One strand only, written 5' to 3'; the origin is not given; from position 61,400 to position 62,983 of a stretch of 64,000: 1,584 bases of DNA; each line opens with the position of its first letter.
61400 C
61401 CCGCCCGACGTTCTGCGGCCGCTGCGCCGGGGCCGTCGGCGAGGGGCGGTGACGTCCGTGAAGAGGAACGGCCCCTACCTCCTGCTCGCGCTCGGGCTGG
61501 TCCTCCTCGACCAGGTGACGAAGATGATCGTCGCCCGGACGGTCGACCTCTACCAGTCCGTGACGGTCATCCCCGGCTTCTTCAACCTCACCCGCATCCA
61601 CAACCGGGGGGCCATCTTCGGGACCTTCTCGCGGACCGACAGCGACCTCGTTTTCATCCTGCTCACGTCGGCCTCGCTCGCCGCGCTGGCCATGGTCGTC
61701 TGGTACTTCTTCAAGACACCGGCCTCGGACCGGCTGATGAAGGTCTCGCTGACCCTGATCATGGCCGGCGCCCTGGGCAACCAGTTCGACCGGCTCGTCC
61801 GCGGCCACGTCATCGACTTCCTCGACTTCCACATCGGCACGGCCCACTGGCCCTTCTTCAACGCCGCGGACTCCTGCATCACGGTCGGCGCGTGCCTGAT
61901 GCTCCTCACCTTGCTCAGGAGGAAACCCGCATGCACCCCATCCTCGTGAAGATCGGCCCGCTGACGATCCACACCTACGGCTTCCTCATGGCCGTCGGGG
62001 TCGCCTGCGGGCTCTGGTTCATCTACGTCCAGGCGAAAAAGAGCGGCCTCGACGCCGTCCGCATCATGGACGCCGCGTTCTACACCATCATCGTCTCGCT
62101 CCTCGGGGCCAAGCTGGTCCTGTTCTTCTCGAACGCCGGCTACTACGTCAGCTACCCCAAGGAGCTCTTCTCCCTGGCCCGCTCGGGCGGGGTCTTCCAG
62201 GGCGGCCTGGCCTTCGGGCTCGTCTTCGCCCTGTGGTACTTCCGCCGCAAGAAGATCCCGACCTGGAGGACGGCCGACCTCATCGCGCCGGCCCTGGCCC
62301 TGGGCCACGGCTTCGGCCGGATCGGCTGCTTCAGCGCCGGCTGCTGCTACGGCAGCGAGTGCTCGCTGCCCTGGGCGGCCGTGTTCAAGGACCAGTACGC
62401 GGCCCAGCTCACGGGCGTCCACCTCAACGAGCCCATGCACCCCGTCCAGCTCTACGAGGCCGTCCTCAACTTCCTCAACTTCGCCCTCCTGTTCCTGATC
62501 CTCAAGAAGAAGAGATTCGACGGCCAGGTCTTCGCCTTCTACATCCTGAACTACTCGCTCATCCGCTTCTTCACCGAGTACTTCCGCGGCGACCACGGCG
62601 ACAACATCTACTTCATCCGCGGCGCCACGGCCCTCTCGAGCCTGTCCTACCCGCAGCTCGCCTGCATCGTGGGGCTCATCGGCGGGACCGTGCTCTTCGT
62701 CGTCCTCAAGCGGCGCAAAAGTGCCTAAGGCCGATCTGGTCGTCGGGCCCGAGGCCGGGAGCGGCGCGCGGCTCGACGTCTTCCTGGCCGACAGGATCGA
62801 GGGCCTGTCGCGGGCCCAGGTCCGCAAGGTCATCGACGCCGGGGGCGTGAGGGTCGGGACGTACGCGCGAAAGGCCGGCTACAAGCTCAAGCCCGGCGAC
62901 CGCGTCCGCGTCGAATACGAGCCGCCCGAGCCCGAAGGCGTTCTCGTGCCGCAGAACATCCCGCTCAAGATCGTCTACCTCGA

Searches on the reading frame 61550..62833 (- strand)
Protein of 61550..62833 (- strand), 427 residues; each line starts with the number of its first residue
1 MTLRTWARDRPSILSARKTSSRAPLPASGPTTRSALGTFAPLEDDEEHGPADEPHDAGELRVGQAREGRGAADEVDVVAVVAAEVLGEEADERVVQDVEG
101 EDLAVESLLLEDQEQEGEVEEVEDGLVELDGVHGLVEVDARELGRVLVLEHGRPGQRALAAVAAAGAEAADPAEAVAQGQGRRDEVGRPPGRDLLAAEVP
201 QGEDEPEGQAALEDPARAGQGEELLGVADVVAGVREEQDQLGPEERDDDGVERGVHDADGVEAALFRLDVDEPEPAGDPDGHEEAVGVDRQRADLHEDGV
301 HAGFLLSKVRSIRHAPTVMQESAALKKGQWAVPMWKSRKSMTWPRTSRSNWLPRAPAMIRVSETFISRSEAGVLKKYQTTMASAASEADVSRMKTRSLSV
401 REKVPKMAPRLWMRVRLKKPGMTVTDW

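Call 34: find_encoding_contigs(protein=window:61550-62833:-, flank=10000, max_places=6)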
Protein window:61550-62833:- (427 aa): no gene with exactly this product is on record in the collection.
